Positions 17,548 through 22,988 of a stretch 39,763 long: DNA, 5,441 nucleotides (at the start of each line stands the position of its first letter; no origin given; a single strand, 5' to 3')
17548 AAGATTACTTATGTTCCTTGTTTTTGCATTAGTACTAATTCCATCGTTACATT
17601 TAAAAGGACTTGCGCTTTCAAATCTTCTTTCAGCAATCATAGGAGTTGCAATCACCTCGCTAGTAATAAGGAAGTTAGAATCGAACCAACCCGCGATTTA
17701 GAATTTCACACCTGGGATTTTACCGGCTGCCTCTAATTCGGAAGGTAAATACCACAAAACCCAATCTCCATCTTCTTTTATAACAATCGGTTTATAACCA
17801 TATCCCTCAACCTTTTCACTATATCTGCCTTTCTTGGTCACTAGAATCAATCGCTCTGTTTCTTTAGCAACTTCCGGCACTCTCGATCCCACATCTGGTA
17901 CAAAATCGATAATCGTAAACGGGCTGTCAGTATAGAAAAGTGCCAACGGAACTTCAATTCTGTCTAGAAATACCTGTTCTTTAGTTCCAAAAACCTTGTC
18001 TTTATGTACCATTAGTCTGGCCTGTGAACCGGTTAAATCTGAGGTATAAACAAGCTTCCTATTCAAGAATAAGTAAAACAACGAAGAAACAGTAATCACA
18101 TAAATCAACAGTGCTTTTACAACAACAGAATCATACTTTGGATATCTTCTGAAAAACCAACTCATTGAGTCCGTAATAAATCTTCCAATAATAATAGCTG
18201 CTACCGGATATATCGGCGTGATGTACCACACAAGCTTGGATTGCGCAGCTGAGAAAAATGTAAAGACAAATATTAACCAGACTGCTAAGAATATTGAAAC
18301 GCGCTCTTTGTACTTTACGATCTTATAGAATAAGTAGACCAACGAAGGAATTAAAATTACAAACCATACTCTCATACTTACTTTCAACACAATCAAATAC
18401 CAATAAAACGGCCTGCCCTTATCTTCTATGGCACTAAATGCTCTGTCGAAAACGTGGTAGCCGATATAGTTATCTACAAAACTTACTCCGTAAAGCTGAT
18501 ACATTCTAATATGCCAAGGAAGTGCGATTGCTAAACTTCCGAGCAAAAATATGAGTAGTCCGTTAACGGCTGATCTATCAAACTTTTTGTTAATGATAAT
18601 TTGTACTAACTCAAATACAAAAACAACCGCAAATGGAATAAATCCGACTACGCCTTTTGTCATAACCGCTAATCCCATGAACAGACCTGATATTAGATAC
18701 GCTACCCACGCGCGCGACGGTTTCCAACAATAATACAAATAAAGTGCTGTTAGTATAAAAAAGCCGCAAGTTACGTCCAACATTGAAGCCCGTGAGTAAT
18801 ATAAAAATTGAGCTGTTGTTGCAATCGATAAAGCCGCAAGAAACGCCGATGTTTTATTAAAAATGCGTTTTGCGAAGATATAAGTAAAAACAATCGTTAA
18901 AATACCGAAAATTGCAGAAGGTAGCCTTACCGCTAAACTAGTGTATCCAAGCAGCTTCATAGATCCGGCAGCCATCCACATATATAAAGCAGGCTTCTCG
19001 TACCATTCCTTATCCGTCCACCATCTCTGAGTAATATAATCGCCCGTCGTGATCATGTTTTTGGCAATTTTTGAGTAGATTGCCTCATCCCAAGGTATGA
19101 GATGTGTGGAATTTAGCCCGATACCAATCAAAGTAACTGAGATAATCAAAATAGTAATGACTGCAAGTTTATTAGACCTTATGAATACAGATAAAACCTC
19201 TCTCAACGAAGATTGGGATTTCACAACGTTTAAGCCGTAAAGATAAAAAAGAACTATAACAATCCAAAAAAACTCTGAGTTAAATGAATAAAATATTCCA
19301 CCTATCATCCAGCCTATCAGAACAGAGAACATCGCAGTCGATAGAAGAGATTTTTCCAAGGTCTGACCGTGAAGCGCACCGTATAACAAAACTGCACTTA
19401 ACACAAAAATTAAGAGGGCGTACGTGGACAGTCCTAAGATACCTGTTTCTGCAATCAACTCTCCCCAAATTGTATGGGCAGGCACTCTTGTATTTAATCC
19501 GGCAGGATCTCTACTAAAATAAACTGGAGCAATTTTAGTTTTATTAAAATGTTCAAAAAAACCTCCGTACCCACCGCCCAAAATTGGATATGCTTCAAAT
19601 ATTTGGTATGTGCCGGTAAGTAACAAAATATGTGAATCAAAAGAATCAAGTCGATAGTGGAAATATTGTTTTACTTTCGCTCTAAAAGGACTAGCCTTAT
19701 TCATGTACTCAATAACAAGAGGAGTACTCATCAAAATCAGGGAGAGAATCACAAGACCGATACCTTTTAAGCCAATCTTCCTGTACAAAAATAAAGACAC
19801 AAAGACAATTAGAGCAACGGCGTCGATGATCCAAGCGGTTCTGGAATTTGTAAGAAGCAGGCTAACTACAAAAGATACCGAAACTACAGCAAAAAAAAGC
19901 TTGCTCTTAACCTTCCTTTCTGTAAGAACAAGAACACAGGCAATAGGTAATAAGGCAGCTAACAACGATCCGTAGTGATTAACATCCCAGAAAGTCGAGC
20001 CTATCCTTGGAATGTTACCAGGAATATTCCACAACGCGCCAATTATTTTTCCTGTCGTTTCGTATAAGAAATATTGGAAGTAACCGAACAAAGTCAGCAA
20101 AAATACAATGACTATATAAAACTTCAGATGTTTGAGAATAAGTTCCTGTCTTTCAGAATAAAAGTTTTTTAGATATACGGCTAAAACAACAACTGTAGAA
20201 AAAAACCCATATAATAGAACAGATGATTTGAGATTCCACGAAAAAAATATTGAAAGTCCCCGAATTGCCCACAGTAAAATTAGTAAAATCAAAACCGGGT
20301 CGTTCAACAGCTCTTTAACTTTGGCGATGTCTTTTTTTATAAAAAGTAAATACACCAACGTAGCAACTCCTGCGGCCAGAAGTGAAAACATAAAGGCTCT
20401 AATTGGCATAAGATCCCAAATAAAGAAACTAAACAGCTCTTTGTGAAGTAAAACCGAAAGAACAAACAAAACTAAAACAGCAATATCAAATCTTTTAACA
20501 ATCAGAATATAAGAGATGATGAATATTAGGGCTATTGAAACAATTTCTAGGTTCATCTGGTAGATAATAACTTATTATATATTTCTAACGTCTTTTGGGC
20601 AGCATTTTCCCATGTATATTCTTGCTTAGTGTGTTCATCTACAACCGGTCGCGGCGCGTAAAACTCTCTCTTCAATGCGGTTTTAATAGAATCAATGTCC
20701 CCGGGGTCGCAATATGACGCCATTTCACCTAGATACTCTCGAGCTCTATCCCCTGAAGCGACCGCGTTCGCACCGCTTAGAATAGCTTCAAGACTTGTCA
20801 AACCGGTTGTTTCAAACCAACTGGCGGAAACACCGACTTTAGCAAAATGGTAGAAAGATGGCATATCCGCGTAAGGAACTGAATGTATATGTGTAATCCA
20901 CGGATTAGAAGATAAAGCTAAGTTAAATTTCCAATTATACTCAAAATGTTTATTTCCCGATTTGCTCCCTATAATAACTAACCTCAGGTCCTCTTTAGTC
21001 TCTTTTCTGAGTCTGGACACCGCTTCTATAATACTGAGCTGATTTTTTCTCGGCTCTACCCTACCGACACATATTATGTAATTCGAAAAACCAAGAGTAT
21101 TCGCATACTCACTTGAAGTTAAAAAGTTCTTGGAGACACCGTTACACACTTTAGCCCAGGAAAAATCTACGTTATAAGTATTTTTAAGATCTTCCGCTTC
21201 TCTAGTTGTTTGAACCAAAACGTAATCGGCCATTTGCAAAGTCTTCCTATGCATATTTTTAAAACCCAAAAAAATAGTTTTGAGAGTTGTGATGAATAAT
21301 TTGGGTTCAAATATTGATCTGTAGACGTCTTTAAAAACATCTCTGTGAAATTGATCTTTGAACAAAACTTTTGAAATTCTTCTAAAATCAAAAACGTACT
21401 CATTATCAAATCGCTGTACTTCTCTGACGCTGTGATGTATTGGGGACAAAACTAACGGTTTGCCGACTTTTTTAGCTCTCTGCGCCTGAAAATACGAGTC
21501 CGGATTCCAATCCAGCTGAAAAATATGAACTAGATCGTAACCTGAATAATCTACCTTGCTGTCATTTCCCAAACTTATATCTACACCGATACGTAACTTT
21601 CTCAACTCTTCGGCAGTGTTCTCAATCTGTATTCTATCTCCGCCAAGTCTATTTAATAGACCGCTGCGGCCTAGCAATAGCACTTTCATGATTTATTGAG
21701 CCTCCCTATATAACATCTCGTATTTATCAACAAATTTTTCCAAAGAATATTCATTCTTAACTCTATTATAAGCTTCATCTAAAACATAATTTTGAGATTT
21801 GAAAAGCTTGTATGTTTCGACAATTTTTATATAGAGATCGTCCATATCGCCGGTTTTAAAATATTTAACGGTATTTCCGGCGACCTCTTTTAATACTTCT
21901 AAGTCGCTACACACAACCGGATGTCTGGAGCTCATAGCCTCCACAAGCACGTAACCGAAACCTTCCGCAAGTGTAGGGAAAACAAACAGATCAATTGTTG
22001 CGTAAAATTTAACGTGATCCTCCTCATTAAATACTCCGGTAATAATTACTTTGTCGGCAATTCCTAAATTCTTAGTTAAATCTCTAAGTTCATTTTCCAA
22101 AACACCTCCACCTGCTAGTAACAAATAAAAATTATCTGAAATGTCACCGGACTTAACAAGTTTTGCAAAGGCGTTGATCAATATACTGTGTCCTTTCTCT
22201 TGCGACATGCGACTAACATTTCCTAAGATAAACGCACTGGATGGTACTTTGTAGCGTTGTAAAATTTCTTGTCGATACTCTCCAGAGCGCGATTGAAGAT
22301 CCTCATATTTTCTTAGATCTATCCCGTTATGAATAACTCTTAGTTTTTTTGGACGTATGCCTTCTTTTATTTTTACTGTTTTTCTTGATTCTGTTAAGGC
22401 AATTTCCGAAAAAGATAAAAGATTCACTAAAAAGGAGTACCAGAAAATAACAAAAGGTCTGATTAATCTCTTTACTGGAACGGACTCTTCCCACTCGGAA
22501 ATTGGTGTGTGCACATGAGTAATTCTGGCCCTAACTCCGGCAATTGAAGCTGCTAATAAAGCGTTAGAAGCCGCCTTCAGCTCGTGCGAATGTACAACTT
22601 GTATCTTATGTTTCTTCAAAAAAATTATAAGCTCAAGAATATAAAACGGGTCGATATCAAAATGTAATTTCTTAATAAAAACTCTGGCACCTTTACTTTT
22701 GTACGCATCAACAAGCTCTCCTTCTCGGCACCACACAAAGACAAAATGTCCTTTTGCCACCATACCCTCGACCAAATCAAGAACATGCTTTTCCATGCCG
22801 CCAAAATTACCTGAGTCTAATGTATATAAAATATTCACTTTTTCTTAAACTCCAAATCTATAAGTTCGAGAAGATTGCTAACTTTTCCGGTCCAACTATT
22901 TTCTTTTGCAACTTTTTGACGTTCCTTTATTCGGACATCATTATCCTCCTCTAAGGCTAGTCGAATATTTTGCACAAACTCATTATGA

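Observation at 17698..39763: A 22-kb single-strand, translationally coupled operon dominated by GT-C-type membrane enzymes: candidate extracytoplasmic glycopolymer assembly line of unknown product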

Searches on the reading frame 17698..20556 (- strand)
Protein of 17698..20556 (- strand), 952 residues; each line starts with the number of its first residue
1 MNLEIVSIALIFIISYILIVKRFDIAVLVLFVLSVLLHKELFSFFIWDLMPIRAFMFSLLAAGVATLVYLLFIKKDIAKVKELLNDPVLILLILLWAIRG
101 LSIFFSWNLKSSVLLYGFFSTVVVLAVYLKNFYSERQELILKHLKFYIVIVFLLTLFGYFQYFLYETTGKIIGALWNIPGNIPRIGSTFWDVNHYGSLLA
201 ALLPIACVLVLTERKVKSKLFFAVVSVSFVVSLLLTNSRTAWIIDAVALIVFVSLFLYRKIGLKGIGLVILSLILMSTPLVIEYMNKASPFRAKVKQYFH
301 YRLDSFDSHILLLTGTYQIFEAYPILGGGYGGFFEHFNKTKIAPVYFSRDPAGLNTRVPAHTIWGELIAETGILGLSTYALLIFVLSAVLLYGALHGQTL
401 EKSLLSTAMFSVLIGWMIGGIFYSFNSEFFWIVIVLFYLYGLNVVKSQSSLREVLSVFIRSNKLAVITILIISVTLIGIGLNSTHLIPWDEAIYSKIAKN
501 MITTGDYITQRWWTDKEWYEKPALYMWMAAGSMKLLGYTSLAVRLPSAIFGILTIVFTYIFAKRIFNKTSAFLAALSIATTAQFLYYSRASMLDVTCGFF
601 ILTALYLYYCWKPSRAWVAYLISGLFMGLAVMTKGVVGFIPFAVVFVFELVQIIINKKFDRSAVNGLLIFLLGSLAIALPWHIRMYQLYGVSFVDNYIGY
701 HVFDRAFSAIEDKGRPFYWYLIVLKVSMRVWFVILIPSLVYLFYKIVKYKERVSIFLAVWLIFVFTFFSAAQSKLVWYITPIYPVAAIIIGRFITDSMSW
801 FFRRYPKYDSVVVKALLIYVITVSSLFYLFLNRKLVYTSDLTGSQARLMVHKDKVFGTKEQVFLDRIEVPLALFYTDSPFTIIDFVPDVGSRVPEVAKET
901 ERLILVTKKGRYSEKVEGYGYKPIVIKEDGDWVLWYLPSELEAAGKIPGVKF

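Call 5: search_protein_families(library=pfam, proteins=[window:17698-20556:-], max_evalue=0.01)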
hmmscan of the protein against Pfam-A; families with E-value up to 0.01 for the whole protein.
window:17698-20556:- (952 aa): 3 families
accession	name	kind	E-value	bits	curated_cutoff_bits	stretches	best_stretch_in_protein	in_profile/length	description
PF13231.12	PMT_2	-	5.8e-19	69.3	26.1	1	521-666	2-145/160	Dolichyl-phosphate-mannose-protein mannosyltransferase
PF02366.24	PMT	-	1.1e-12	48.5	22.7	1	517-687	58-236/245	Dolichyl-phosphate-mannose-protein mannosyltransferase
PF04932.20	Wzy_C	-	1.7e-12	47.8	31.7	1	226-379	3-148/149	O-Antigen ligase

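Call 7: search_protein_families(library=ncbifam, proteins=[window:17698-20556:-], max_evalue=0.1)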
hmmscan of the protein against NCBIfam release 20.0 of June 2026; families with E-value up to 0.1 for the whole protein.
window:17698-20556:- (952 aa): 3 families
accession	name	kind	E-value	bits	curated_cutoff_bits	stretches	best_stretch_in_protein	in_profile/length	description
NF009784.2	PRK13279.1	equivalog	1.8e-31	109.4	567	1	467-838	8-377/539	lipid IV(A) 4-amino-4-deoxy-L-arabinosyltransferase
TIGR00947.1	2A73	equivalog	1.2e-09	37.7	366.4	1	58-422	43-399/425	IctB family putative bicarbonate transporter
TIGR03663.1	TIGR03663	subfamily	5e-09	35.7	126.25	1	465-820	3-362/435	flippase activity-associated protein Agl23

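Call 75: search_protein_representatives(protein=window:17698-20556:-)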
Query: 952 residues. Proteins with E-value up to 0.001 (for the whole library): 23847; up to 1e-10: 9947; up to 1e-30: 487. The best 150 are listed.
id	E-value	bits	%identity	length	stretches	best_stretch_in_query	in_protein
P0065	0.0e+00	1077.7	53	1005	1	3-942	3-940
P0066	7.0e-273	924.6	48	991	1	3-940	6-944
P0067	1.2e-247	841.1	46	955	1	1-919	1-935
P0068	9.4e-232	788.5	43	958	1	1-937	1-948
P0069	3.3e-231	786.7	45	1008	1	2-934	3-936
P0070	3.2e-225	766.9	44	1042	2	2-762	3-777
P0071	3.4e-219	746.9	45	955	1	1-934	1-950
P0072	5.7e-217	739.6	42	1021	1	8-943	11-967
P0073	8.7e-199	679.4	47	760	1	232-940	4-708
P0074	1.1e-196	672.5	41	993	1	8-942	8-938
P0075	1.7e-191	655.3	41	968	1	4-936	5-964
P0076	4.1e-171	587.9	39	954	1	3-934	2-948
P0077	1.0e-167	576.6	56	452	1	502-952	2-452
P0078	1.0e-154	533.6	44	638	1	128-748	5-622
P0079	1.2e-153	530.0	45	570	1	1-573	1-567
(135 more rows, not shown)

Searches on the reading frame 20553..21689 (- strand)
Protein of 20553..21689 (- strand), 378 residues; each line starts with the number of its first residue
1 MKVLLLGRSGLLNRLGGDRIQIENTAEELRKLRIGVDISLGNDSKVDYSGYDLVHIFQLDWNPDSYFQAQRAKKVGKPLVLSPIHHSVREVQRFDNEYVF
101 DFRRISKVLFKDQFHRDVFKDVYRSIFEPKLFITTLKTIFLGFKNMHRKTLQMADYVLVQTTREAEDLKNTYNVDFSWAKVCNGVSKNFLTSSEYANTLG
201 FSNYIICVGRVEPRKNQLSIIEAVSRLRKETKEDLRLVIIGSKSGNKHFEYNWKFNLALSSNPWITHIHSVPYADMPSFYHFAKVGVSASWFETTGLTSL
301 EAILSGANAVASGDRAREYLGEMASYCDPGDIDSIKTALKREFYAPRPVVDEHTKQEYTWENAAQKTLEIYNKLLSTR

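Call 5: search_protein_families(library=pfam, proteins=[window:20553-21689:-], max_evalue=0.01)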
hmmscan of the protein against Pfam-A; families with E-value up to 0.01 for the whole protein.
window:20553-21689:- (378 aa): 2 families
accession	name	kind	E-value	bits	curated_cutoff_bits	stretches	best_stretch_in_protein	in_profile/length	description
PF00534.26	Glycos_transf_1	-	7.2e-16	58.6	26.4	1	203-336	16-149/172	Glycosyl transferases group 1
PF13692.12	Glyco_trans_1_4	-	6.1e-15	56.2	27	1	203-340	2-137/142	Glycosyl transferases group 1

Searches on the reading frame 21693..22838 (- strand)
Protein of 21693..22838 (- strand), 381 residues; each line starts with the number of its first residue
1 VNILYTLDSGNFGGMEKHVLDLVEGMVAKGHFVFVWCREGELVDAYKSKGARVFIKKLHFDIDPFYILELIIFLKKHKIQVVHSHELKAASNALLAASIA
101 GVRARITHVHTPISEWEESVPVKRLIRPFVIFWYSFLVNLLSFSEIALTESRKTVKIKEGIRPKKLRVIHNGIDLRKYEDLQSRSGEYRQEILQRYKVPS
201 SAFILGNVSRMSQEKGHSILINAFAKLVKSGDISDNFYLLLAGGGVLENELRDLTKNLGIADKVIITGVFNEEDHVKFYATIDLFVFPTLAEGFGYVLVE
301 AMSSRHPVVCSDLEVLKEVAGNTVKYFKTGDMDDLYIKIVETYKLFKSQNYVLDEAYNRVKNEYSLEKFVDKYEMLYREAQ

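Call 5: search_protein_families(library=pfam, proteins=[window:21693-22838:-], max_evalue=0.01)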
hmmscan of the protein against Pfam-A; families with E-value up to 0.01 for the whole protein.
window:21693-22838:- (381 aa): 6 families
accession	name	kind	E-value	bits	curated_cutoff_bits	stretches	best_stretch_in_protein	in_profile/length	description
PF00534.26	Glycos_transf_1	-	3.1e-27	95.6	26.4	1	190-339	3-152/172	Glycosyl transferases group 1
PF13692.12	Glyco_trans_1_4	-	2.1e-24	86.8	27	1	204-342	3-139/142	Glycosyl transferases group 1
PF13439.12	Glyco_transf_4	-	5e-21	75.9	28.5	1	12-176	1-169/170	Glycosyltransferase Family 4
PF13579.12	Glyco_trans_4_4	-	3.8e-10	40.8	29.7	1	13-172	1-158/158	Glycosyl transferase 4-like domain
PF20706.3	GT4-conflict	-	6.9e-05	22.4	26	1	202-312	200-312/385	Family 4 Glycosyltransferase in conflict systems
PF13477.12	Glyco_trans_4_2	-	0.00044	20.9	23.4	1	16-113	10-111/139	Glycosyl transferase 4-like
